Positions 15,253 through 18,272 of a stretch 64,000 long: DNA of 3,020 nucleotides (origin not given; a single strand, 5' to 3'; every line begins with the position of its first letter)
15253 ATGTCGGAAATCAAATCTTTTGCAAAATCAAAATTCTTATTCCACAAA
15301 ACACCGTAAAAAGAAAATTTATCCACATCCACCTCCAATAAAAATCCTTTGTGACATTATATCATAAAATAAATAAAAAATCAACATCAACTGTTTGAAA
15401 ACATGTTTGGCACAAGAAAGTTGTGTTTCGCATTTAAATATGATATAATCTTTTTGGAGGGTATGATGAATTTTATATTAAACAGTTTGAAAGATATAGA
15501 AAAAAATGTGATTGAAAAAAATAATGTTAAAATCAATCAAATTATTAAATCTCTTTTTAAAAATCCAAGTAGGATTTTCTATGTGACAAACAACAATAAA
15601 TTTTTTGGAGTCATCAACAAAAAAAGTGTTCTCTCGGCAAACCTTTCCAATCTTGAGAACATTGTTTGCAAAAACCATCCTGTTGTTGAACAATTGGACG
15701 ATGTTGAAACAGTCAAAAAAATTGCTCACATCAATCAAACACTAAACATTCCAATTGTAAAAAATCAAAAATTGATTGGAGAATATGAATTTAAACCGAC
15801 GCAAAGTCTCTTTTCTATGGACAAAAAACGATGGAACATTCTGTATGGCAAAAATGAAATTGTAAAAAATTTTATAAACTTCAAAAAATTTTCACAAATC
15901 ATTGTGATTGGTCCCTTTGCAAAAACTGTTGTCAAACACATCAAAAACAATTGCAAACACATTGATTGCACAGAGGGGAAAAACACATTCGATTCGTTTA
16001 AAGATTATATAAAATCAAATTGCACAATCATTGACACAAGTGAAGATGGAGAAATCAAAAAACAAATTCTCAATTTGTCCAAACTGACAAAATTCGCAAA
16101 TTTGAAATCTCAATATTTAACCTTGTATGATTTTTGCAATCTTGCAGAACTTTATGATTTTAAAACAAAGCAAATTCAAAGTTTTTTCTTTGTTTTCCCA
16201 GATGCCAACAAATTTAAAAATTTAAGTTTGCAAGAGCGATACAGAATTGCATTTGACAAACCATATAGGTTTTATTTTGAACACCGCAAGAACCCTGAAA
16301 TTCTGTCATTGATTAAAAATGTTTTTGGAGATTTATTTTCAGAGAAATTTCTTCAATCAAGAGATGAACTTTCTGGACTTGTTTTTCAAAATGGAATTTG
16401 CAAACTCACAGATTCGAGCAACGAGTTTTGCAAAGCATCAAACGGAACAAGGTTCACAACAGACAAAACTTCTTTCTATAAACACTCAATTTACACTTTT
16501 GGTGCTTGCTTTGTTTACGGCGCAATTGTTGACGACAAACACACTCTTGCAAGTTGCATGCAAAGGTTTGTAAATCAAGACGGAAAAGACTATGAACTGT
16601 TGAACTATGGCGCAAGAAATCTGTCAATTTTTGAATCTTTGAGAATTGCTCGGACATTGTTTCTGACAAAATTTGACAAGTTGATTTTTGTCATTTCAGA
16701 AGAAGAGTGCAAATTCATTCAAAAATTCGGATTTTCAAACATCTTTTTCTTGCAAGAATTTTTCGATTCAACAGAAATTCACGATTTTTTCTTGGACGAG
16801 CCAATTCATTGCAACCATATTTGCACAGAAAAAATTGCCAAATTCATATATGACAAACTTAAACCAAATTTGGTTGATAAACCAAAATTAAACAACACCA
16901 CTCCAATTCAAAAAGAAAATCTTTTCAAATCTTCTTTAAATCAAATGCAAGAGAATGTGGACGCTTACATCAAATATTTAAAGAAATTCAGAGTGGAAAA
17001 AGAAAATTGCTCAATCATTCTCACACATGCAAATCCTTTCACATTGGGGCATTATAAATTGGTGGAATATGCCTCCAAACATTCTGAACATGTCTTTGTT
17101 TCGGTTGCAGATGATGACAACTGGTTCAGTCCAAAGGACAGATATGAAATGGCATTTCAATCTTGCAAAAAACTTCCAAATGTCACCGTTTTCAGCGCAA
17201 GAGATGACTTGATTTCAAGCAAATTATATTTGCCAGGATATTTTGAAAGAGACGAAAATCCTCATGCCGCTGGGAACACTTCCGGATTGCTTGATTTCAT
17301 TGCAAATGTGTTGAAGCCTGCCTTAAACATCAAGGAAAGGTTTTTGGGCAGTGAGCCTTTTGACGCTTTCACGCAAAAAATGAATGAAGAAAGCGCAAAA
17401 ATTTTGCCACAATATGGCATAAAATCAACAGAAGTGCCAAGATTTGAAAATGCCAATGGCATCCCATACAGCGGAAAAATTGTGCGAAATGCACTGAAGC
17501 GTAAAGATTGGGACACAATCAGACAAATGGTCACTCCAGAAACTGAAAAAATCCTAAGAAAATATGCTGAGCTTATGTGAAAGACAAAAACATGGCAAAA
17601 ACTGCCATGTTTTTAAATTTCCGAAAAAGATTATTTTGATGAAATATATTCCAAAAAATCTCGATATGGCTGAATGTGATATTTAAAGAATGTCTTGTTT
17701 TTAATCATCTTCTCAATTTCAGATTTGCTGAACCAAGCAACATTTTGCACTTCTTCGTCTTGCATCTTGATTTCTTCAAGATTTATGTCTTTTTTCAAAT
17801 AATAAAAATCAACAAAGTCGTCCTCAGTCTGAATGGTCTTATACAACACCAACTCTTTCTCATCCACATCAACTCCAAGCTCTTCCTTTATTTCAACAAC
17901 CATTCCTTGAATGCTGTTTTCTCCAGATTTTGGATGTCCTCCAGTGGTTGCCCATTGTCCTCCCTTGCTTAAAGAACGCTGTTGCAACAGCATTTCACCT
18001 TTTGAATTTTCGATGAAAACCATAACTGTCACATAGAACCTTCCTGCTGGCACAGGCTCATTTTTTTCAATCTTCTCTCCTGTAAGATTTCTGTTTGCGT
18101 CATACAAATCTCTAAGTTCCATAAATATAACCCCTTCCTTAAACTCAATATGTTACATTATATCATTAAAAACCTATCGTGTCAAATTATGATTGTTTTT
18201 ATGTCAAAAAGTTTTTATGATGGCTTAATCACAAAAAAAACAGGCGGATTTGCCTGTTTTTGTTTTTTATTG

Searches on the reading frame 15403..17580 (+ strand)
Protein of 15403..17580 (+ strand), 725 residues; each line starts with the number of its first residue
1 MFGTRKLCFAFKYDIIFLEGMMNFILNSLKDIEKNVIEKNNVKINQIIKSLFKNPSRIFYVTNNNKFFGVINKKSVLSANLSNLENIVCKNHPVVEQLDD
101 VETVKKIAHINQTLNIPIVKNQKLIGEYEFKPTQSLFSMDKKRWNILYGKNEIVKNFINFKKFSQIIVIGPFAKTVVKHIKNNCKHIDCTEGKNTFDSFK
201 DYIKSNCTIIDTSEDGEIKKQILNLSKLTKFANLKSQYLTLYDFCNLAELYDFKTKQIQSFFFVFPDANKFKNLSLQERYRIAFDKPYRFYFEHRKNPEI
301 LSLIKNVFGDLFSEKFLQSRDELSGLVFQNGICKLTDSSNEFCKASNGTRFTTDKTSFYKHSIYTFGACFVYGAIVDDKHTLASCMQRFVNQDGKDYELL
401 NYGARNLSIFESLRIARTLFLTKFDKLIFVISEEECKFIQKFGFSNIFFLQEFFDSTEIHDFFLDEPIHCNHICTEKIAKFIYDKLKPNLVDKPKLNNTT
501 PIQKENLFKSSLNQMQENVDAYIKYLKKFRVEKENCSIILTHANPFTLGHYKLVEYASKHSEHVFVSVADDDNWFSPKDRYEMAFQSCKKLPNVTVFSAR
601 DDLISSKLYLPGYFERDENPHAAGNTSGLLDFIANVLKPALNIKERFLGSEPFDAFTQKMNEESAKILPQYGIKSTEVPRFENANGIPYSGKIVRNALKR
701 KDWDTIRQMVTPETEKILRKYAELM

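Call 11: search_protein_families(library=pfam, proteins=[window:15403-17580:+], max_evalue=0.001)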
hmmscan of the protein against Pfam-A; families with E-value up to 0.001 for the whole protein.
window:15403-17580:+ (725 aa): 2 families
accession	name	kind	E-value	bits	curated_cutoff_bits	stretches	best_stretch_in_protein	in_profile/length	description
PF08218.17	Citrate_ly_lig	-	1.2e-33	116.8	20.9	1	539-712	4-176/182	Citrate lyase ligase C-terminal domain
PF01467.32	CTP_transf_like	-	0.00082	20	21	0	544-600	7-69/133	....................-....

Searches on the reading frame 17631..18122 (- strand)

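Call 11: search_protein_families(library=pfam, proteins=[window:17631-18122:-], max_evalue=0.001)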
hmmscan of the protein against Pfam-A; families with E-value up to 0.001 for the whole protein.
window:17631-18122:- (163 aa): 1 family
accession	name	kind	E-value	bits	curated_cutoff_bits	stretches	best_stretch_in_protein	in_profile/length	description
PF00293.34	NUDIX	-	1.1e-16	61.5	21.1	1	31-142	4-122/134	NUDIX domain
